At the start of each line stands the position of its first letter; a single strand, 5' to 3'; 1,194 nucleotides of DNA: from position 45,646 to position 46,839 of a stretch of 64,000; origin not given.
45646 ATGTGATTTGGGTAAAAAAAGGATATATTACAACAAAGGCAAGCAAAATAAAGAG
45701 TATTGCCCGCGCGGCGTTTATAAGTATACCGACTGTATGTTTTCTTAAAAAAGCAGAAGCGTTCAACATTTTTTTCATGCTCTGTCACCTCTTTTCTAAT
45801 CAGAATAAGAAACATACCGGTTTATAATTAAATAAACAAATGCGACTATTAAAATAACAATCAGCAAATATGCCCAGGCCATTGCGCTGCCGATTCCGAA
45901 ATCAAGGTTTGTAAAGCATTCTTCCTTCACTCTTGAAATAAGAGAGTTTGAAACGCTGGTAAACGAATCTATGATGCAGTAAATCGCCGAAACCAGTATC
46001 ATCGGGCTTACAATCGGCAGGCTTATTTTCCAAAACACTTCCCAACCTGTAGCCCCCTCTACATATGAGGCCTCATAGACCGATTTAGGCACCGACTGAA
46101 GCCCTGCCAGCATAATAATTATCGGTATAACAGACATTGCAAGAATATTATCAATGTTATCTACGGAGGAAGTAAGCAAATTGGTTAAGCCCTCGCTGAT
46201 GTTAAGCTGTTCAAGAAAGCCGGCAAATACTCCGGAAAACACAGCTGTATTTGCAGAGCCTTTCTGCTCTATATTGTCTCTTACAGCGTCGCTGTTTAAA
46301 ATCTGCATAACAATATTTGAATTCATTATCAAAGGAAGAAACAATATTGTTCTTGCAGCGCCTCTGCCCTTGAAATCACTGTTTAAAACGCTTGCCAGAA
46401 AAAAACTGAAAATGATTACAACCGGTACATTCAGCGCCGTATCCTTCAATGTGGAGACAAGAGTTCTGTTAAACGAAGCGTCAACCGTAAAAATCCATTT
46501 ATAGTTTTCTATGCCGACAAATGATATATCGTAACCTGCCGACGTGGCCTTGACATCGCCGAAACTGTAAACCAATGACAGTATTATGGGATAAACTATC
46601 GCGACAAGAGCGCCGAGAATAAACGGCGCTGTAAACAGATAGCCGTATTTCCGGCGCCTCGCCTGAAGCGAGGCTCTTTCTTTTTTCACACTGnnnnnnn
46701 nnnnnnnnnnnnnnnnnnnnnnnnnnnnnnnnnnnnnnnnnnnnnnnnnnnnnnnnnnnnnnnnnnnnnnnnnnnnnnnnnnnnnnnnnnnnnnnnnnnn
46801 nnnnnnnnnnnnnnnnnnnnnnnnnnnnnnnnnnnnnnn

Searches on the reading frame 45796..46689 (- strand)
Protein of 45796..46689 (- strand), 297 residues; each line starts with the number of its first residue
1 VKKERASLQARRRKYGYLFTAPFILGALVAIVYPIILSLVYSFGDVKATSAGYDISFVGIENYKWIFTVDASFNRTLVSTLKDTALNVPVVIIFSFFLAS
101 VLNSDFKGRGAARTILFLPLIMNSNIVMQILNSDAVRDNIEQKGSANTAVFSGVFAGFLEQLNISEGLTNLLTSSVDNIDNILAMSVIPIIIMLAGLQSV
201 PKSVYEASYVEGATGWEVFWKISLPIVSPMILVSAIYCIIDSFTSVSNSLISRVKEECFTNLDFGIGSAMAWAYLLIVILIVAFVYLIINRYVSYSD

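Call 6: search_protein_families(library=pfam, proteins=[window:45796-46689:-], max_evalue=0.01)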
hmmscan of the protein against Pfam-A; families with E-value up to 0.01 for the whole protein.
window:45796-46689:- (297 aa): 1 family
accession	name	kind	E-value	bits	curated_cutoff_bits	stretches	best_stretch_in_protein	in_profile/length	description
PF00528.27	BPD_transp_1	-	1.6e-08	35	26.4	1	189-289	68-175/184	Binding-protein-dependent transport system inner membrane component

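Call 23: search_protein_families(library=ncbifam, proteins=[window:45796-46689:-], max_evalue=0.001)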
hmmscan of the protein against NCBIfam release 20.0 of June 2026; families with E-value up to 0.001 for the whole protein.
window:45796-46689:- (297 aa): 15 families
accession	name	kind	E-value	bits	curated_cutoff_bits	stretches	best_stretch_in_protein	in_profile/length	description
NF007852.0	PRK10561.1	equivalog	1.4e-15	57.9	335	2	191-295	175-294/295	sn-glycerol-3-phosphate ABC transporter permease UgpA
NF008232.0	PRK10999.1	equivalog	3.4e-08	32.6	392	1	49-230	257-432/520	maltose ABC transporter permease MalF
NF040932.1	ABC_arch_GlcU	equivalog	7.9e-08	32.3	340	1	190-246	149-205/272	glucose ABC transporter permease GlcU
NF043074.1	MMSYN1_0196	equivalog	2.8e-07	30.1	350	0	19-131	13-121/277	spermidine/putrescine ABC transporter permease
TIGR00974.1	3a0107s02c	equivalog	1.5e-06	27.6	193.45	1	153-237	110-192/272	phosphate ABC transporter permease PstA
TIGR01581.1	Mo_ABC_porter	hypoth_equivalog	3.1e-06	26.9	210.3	1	190-239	119-168/225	ABC transporter permease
TIGR02138.1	phosphate_pstC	equivalog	1.3e-05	24.4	196.45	1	179-236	155-214/296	phosphate ABC transporter permease subunit PstC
TIGR03262.1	PhnU2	equivalog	3.3e-05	22.7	593.25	0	191-250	426-485/546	putative 2-aminoethylphosphonate ABC transporter permease subunit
NF043073.1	MMSYN1_0195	equivalog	4.5e-05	21.8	1250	1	190-243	143-196/1021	spermidine/putrescine ABC transporter permease/substrate-binding protein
NF008231.0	PRK10998.1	equivalog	5.9e-05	22.8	261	1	197-251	181-236/296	maltose ABC transporter permease MalG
TIGR03416.1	ABC_choXWV_perm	equivalog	0.00011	21.8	363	1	188-245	164-221/267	choline ABC transporter permease subunit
TIGR02141.1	modB_ABC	equivalog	0.00015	21.5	182.6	0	189-237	93-143/208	molybdate ABC transporter permease subunit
NF006939.0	PRK09421.1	equivalog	0.00018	21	262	0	195-244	114-163/230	molybdate ABC transporter permease subunit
NF040931.1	ABC_arch_GlcT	equivalog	0.00027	20.7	360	0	25-244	8-213/278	glucose ABC transporter permease GlcT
NF011624.0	PRK15050.1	equivalog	0.00096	18.3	247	0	193-240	180-227/297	2-aminoethylphosphonate ABC transporter permease subunit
